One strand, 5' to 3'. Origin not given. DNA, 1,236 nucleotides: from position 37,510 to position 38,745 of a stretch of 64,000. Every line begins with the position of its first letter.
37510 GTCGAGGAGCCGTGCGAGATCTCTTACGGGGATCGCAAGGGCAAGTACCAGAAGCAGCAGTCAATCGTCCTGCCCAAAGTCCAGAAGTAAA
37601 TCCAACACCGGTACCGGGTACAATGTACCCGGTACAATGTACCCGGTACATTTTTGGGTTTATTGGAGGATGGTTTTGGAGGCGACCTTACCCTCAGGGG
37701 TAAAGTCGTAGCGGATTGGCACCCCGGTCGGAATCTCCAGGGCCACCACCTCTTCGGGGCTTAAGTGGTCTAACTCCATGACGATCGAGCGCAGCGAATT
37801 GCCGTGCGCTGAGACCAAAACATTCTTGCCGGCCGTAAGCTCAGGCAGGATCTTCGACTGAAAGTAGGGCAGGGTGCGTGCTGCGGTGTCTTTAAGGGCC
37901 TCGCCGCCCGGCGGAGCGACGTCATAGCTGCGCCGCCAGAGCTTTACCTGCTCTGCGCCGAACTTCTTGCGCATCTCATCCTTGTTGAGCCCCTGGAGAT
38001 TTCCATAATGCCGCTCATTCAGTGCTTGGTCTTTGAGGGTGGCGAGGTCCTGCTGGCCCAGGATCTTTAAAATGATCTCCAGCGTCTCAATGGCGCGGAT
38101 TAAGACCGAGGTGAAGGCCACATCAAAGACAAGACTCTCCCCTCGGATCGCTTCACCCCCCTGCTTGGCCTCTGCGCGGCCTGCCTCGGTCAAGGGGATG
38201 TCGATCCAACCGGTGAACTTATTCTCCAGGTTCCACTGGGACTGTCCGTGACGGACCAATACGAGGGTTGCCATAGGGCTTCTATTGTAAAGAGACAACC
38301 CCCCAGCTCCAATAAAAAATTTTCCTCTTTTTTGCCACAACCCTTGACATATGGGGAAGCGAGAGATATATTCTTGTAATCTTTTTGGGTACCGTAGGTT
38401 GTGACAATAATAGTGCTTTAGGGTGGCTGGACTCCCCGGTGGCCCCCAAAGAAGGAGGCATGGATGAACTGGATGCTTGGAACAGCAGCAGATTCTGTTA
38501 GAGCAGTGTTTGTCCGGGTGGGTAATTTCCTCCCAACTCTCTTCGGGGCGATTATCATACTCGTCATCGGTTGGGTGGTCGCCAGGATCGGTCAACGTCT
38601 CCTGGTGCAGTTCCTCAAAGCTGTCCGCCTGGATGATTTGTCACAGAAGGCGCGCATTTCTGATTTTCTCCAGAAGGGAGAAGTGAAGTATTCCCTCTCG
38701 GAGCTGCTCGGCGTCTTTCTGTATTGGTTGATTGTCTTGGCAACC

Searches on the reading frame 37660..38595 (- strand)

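Call 57: search_protein_families(library=pfam, proteins=[window:37660-38595:-], max_evalue=0.0001)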
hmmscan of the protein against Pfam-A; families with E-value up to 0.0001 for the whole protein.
window:37660-38595:- (311 aa): 1 family
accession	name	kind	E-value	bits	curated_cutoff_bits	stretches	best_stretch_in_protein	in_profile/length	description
PF00300.27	His_Phos_1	-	4.3e-40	137.9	21.7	1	111-304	1-187/194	Histidine phosphatase superfamily (branch 1)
